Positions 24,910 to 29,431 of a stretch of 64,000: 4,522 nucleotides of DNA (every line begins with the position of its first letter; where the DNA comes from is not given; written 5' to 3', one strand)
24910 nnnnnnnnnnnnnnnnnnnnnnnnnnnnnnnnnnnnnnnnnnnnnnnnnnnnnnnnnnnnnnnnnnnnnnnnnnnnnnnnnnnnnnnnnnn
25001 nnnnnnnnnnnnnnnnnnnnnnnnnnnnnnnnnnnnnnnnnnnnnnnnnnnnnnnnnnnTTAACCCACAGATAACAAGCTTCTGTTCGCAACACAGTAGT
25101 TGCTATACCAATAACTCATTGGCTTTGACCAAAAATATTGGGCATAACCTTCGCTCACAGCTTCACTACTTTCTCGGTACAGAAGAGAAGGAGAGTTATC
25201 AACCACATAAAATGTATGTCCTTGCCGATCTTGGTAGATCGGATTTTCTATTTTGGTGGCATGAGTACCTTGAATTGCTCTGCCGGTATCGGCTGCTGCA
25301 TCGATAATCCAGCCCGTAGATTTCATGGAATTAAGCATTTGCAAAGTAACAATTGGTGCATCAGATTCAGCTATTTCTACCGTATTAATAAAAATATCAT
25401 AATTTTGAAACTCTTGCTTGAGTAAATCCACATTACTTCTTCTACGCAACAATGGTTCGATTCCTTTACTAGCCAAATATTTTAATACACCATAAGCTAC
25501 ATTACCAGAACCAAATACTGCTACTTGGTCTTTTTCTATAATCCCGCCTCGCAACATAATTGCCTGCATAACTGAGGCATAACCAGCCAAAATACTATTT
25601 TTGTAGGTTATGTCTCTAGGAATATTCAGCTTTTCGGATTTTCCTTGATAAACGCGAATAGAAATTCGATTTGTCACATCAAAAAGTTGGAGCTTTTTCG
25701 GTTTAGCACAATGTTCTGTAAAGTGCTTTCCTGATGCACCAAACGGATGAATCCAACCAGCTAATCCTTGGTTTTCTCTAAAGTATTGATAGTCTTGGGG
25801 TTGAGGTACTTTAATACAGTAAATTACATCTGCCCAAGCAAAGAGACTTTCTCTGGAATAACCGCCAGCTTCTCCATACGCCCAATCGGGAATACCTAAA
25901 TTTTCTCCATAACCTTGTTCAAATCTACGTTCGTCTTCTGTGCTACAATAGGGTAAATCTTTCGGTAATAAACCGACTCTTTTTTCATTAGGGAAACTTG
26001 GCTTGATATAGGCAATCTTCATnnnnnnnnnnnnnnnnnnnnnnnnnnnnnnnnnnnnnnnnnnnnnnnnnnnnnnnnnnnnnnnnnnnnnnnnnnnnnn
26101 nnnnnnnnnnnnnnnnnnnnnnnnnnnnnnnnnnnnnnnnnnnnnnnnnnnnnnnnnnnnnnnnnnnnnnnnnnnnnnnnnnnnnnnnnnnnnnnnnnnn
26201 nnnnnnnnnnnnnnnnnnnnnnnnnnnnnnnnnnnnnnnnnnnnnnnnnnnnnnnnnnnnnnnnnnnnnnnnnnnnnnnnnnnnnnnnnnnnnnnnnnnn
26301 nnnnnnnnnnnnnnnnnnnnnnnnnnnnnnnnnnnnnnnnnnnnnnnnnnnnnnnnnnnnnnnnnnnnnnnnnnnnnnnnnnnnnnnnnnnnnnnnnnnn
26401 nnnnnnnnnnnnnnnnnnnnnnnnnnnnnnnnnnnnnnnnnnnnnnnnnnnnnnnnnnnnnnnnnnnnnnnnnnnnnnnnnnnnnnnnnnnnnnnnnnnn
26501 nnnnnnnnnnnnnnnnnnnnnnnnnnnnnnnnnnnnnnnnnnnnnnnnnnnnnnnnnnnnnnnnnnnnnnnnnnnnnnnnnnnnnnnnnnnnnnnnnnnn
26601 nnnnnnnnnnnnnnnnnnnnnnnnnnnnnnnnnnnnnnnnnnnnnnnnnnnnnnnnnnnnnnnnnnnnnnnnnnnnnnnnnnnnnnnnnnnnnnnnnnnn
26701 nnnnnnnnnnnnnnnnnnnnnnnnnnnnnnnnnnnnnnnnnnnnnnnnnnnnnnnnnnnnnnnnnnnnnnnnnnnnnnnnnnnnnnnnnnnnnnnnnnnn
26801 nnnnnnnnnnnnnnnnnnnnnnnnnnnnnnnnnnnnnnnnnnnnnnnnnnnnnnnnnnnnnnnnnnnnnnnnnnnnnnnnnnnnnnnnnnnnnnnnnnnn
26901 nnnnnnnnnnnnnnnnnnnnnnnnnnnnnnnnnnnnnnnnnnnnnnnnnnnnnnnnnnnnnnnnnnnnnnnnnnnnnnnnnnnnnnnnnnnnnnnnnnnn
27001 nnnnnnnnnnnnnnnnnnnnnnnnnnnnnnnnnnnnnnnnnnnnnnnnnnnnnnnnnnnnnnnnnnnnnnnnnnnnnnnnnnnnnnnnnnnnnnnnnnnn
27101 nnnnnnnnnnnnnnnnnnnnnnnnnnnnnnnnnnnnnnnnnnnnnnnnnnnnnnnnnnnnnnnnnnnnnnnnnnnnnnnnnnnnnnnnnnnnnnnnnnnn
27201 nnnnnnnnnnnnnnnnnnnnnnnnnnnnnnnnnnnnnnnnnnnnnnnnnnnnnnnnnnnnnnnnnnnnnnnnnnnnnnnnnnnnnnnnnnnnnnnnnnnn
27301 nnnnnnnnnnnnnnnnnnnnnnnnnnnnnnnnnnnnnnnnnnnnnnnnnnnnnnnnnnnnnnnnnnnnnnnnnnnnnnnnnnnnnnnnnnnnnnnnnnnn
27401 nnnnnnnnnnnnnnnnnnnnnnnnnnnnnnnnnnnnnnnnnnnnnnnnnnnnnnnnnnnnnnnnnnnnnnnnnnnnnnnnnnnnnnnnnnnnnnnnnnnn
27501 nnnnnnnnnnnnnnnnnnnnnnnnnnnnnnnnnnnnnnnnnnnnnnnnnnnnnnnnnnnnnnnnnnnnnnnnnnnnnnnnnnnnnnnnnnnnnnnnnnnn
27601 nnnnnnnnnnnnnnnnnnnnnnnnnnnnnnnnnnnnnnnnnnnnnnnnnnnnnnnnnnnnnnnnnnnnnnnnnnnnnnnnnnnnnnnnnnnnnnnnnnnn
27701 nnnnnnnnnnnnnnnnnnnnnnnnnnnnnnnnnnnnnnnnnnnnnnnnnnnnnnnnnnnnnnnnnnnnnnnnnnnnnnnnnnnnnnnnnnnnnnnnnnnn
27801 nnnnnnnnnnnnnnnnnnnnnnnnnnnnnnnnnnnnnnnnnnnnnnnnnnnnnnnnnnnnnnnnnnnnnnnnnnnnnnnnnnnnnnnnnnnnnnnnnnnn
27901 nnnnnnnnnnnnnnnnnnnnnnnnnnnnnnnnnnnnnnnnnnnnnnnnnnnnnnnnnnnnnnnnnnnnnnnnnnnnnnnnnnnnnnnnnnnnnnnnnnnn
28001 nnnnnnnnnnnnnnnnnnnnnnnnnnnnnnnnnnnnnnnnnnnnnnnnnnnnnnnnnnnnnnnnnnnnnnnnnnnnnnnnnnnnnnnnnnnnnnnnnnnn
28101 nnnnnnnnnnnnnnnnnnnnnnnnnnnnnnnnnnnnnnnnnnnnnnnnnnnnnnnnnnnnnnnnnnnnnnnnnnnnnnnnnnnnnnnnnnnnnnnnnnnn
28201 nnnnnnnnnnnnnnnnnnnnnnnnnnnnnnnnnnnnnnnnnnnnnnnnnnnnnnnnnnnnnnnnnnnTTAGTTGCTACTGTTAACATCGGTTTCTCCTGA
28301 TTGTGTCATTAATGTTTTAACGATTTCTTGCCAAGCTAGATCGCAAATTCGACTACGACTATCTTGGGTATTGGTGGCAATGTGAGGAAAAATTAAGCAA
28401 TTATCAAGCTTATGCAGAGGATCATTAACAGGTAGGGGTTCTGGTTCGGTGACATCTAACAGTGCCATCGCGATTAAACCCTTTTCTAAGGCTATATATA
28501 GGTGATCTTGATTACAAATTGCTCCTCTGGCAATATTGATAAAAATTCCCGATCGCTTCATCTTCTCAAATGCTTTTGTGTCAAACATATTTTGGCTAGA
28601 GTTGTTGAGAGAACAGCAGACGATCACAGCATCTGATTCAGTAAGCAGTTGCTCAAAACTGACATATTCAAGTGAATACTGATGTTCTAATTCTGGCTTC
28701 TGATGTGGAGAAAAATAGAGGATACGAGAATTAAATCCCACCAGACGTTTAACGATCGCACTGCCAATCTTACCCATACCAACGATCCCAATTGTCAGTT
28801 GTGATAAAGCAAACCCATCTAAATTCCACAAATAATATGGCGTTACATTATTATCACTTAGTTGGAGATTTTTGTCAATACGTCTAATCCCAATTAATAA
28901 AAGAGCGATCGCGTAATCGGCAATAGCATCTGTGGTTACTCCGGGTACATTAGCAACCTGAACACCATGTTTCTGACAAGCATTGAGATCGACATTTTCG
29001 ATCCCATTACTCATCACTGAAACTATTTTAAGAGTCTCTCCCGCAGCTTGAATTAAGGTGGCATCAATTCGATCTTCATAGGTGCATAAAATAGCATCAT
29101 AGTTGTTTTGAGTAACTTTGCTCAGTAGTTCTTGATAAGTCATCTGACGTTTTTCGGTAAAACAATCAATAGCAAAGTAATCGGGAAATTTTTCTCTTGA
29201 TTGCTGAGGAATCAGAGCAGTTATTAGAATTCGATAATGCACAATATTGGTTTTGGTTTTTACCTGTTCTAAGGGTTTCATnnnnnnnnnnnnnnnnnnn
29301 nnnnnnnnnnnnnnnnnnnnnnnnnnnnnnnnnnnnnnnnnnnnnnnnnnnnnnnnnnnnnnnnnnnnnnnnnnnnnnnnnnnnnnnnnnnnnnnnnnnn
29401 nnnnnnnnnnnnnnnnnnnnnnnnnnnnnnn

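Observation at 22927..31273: Nine-gene same-strand operon of tailoring and redox enzymes: candidate uncharacterised small-molecule pathway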

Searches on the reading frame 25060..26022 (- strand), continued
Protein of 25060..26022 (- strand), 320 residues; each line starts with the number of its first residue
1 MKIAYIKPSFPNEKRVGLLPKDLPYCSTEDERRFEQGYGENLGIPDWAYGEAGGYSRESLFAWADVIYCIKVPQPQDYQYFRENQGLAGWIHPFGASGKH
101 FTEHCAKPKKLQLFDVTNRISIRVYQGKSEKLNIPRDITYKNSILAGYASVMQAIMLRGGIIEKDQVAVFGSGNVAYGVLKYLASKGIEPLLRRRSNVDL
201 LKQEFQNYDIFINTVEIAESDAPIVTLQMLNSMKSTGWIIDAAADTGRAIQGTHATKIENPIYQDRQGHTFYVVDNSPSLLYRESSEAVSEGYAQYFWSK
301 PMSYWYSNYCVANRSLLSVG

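Call 46: find_encoding_contigs(protein=P0129, flank=10000, max_places=2)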
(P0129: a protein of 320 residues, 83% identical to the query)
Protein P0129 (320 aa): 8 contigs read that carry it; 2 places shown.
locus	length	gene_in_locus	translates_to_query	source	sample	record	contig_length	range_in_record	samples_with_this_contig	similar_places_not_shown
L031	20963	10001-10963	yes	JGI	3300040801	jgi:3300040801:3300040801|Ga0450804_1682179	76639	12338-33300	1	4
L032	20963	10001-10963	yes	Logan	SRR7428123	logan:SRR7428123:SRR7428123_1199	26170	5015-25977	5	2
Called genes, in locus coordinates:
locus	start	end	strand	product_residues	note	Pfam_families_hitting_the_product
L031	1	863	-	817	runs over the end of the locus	PF02743:dCache_1 (weak), PF00672:HAMP, PF00211:Guanylate_cyc, PF00042:Globin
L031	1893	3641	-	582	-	PF00395:SLH (weak), PF04966:OprB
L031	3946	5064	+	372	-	PF00924:MS_channel_2nd (weak)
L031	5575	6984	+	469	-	PF00278:Orn_DAP_Arg_deC, PF01168:Ala_racemase_N (faint), PF02784:Orn_Arg_deC_N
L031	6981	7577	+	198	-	PF01966:HD (weak)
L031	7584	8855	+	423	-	PF13535:ATP-grasp_4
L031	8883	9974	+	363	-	PF02668:TauD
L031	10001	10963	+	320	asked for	PF05222:AlaDh_PNT_N, PF01262:AlaDh_PNT_C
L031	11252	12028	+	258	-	PF08241:Methyltransf_11 (weak), PF13649:Methyltransf_25 (weak)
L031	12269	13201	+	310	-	PF10978:DUF2785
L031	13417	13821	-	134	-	PF07736:CM_1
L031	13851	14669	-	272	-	PF00574:CLP_protease (weak), PF25145:NfeD1b_N, PF01343:Peptidase_S49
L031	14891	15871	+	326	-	PF00892:EamA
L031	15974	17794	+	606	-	PF02922:CBM_48, PF00128:Alpha-amylase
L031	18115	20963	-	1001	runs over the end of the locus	PF00501:AMP-binding, PF13193:AMP-binding_C, PF00550:PP-binding, PF01073:3Beta_HSD, PF01370:Epimerase, PF02719:Polysacc_synt_2, PF07993:NAD_binding_4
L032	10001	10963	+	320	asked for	PF05222:AlaDh_PNT_N, PF01262:AlaDh_PNT_C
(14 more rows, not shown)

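Call 56: search_protein_families(library=ncbifam, proteins=[L019:7593-8864:+, L030:7576-8484:-, L030:14748-15482:+, L030:15520-16815:+, L031:3946-5064:+, L020:3759-5162:+], max_evalue=0.001)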
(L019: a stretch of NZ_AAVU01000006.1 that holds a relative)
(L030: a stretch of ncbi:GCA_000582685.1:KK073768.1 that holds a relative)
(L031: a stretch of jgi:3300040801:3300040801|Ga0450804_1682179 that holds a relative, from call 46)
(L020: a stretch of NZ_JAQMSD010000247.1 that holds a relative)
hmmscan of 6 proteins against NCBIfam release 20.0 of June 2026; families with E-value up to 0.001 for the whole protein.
L019:7593-8864:+ (423 aa): 7 families
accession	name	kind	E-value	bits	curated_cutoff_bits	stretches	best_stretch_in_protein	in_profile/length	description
NF009406.0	PRK12767.1-5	equivalog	3.3e-06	26.4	271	1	47-176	55-187/327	carbamoyl phosphate synthase-like protein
NF009403.0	PRK12767.1-2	equivalog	1.7e-05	24.2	286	1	102-175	113-181/342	carbamoyl phosphate synthase-like protein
NF012214.1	D_ala_D_ser_VanC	exception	5.2e-05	22.5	650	0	90-163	125-201/350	D-alanine--D-serine ligase VanC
NF000207.3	D_ala_D_ser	equivalog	5.7e-05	22.4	520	0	90-167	120-199/342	D-alanine--D-serine ligase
TIGR01205.1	D_ala_D_alaTIGR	subfamily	0.00014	20.9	245.65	0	90-167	95-176/318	D-alanine--D-alanine ligase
NF009402.0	PRK12767.1-1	equivalog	0.00028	19.8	218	0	49-163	59-174/329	carbamoyl phosphate synthase-like protein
NF002527.0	PRK01966.1-3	equivalog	0.00034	19.9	310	0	90-167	107-186/332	D-alanine--D-alanine ligase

L030:7576-8484:- (302 aa): 0 families

L030:14748-15482:+ (244 aa): 22 families
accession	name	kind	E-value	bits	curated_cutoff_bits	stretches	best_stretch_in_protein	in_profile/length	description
NF005689.0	PRK07490.1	equivalog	2.9e-98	328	260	1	3-243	9-247/248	hypothetical protein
NF005068.0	PRK06486.1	equivalog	6.1e-73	245.3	269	1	6-243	25-261/262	aldolase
NF005451.0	PRK07044.1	subfamily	9.5e-51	172.3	207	1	3-243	17-255/256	aldolase II superfamily protein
NF004855.0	PRK06208.1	subfamily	2.6e-41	141.7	255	1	7-241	42-271/274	class II aldolase/adducin family protein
NF005186.0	PRK06661.1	equivalog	3.7e-26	92.2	339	1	5-221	3-216/235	hypothetical protein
NF005484.0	PRK07090.1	equivalog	3.4e-25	88.8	261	1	8-221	31-237/260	aldolase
NF005123.0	PRK06557.1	subfamily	2.7e-14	53.4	251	1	38-215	40-215/223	L-ribulose-5-phosphate 4-epimerase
NF043034.1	OxoTetrPhDc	equivalog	1e-11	45.1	250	1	5-196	2-189/205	3-oxo-tetronate 4-phosphate decarboxylase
NF005302.0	PRK06833.1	equivalog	1.2e-11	44.5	264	1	35-215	31-205/214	L-fuculose-phosphate aldolase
NF040649.1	FucA_Meth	equivalog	2.8e-11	43.7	250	1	34-195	26-176/179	L-fuculose phosphate aldolase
TIGR03328.1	salvage_mtnB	equivalog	9.4e-11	41.6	137.05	1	13-116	2-102/194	methylthioribulose 1-phosphate dehydratase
NF006208.0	PRK08333.1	equivalog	6.2e-10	39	267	1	76-194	67-182/189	aldolase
NF053831.1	RU1PAldHalo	equivalog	4.9e-09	36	300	1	39-212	31-199/208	ribulose-1-phosphate aldolase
NF006672.0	PRK09220.1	equivalog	1.5e-08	34.3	226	1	12-121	15-120/209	methylthioribulose 1-phosphate dehydratase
NF006413.0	PRK08660.1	equivalog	4.1e-08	33.3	203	1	53-196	44-178/184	aldolase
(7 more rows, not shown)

L030:15520-16815:+ (431 aa): 3 families
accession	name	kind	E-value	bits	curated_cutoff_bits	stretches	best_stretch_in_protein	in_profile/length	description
TIGR02410.1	carnitine_TMLD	equivalog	3.8e-07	30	268.3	0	182-256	166-236/362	trimethyllysine dioxygenase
NF043003.1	ClavSyn_CS1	equivalog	0.00026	20.6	450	0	386-406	253-273/312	clavaminate synthase Cs1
NF049936.1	TriMthamethphnDioxTmpA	equivalog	0.00034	19.6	400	0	130-245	123-234/366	2-trimethylaminoethylphosphonate dioxygenase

L031:3946-5064:+ (372 aa): 2 families
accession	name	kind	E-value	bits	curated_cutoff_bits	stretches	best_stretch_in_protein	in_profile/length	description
NF007662.0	PRK10334.1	subfamily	1e-11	44.6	321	1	85-279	17-203/286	small-conductance mechanosensitive channel MscS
NF047602.1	MscsSHelicob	equivalog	1.5e-09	37.7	400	1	102-278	10-182/260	small-conductance mechanosensitive channel MscS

L020:3759-5162:+ (467 aa): 1 family
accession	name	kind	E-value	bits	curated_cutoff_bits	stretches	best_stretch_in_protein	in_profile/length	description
NF041275.1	MurL_Xanthmoales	equivalog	1.2e-25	89.9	700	1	243-411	224-394/447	UDP-N-acetyl-alpha-D-muramoyl-L-alanyl-L-glutamate epimerase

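Call 67: find_encoding_contigs(protein=P0191, flank=9000, max_places=3)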
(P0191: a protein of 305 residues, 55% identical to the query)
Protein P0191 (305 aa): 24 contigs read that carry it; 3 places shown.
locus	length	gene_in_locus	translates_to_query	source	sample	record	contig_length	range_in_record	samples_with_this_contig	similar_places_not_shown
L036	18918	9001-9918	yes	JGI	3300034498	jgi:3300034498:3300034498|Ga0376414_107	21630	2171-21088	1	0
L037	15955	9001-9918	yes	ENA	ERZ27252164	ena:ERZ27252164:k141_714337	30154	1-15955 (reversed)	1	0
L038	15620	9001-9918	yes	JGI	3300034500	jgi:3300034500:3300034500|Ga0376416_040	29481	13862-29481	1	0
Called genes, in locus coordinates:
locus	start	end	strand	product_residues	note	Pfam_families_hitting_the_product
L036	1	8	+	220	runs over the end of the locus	PF03641:Lysine_decarbox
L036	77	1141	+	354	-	-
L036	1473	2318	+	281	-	PF13175:AAA_15, PF13304:AAA_21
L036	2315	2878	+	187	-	-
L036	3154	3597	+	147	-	PF02661:Fic, PF13310:Virulence_RhuM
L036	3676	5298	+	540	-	PF13304:AAA_21 (faint), PF00005:ABC_tran, PF02463:SMC_N (weak)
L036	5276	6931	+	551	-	PF02463:SMC_N (faint), PF00005:ABC_tran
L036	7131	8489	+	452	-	-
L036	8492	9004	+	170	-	PF00856:SET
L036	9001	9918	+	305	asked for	PF05222:AlaDh_PNT_N, PF01262:AlaDh_PNT_C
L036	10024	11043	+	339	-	PF04055:Radical_SAM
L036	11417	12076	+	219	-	PF01633:Choline_kinase, PF01636:APH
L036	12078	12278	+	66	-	-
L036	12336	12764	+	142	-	PF00106:adh_short, PF13561:adh_short_C2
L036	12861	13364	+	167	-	-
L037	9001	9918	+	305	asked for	PF05222:AlaDh_PNT_N, PF01262:AlaDh_PNT_C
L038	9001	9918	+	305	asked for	PF05222:AlaDh_PNT_N, PF01262:AlaDh_PNT_C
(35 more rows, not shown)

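Call 80: search_protein_representatives(protein=window:25060-26022:-)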
Query: 320 residues. Proteins with E-value up to 0.001 (for the whole library): 352; up to 1e-10: 70; up to 1e-30: 18. The best 150 are listed.
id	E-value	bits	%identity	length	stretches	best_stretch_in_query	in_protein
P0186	6.3e-129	446.2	64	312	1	1-311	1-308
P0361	1.4e-48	182.2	38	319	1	1-306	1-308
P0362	5.2e-46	173.8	35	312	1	3-300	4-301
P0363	8.9e-45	169.7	40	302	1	4-298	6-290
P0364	8.9e-44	166.4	35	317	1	1-307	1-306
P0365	2.5e-43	165.0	37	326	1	3-300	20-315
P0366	6.9e-42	160.2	35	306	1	1-295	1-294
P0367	7.3e-42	160.2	33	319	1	1-303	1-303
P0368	9.5e-42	159.8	31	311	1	1-305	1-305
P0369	6.8e-41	157.0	33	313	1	1-307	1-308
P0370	7.1e-40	153.6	34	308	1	1-299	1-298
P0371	1.9e-38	148.9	83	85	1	229-310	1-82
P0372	3.2e-38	148.2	38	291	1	18-305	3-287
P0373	2.8e-35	138.5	35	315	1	3-292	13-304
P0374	1.7e-34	136.0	31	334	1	2-315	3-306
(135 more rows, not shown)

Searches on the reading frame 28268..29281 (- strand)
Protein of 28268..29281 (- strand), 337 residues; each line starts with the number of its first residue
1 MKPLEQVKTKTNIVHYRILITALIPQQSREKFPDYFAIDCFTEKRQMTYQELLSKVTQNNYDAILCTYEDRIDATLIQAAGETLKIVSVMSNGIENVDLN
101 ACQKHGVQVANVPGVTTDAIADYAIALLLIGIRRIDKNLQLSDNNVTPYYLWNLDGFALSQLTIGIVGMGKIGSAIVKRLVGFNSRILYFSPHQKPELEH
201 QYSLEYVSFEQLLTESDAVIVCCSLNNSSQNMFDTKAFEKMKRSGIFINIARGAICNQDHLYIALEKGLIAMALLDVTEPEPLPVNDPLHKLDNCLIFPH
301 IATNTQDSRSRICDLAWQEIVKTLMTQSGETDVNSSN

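Call 3: search_protein_families(library=pfam, proteins=[window:28268-29281:-], max_evalue=0.01)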
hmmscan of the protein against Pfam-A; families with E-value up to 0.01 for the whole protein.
window:28268-29281:- (337 aa): 4 families
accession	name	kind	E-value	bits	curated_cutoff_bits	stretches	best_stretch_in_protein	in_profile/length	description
PF02826.25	2-Hacid_dh_C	-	2.7e-47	160.9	25.1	1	153-302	28-178/178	D-isomer specific 2-hydroxyacid dehydrogenase, NAD binding domain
PF00389.36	2-Hacid_dh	-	3.2e-24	85.6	24.6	1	19-334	2-134/134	D-isomer specific 2-hydroxyacid dehydrogenase, catalytic domain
PF13241.12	NAD_binding_7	-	9.9e-06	26.5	22.1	1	159-251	5-92/104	Putative NAD(P)-binding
PF03807.23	F420_oxidored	-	1.5e-05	26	21.6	1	163-227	1-71/94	NADP oxidoreductase coenzyme F420-dependent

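Call 4: search_protein_families(library=ncbifam, proteins=[window:28268-29281:-], max_evalue=0.01)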
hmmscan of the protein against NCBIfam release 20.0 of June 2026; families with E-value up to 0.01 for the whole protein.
window:28268-29281:- (337 aa): 22 families
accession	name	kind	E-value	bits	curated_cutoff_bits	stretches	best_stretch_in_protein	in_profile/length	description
NF009714.1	PRK13243.1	equivalog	7.5e-69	232.6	455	1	17-322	4-311/332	glyoxylate reductase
TIGR01327.1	PGDH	equivalog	2.8e-53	181.5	454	1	43-335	25-312/525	phosphoglycerate dehydrogenase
NF011938.0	PRK15409.1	equivalog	1.7e-49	168.6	492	1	19-334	6-319/324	glyoxylate/hydroxypyruvate reductase GhrB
NF006263.0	PRK08410.1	equivalog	6.6e-41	140.7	389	1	63-323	44-306/311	D-2-hydroxyacid dehydrogenase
NF000492.1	vanH_gen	exception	4.1e-37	127.9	540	1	71-281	53-255/312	D-lactate dehydrogenase VanH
NF005750.0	PRK07574.1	equivalog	4.4e-37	128.1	329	1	82-325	113-357/386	NAD-dependent formate dehydrogenase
NF041369.1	Dhydh_Halo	equivalog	4.8e-37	127.8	400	1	85-322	57-293/305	D-2-hydroxyacid dehydrogenase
NF005069.0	PRK06487.1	equivalog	2.5e-35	122.1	448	1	67-316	54-303/320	2-hydroxyacid dehydrogenase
NF008759.0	PRK11790.1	equivalog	1.4e-32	112.9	404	1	15-334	11-327/410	phosphoglycerate dehydrogenase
NF001309.0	PRK00257.1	equivalog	4.1e-30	105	434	1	54-326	31-280/379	4-phosphoerythronate dehydrogenase PdxB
NF000371.1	vanH_Agroup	exception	4.3e-30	105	700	1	74-281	61-260/322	VanH-A/VanH-Pt family D-lactate dehydrogenase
NF000112.1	vanH-Amyco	exception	6.1e-30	104.6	625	1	75-281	87-284/348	VanH-AOV family D-lactate dehydrogenase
NF005387.0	PRK06932.1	equivalog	2.7e-28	98.8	492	1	75-311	58-297/314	2-hydroxyacid dehydrogenase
NF000151.1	vanH-Ac1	exception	1.7e-27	96.6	750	1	83-281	102-291/351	D-lactate dehydrogenase VanH-Ac1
NF000128.1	vanH-Sc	exception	1e-26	93.9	650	1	82-281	85-275/337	D-lactate dehydrogenase VanH-Sc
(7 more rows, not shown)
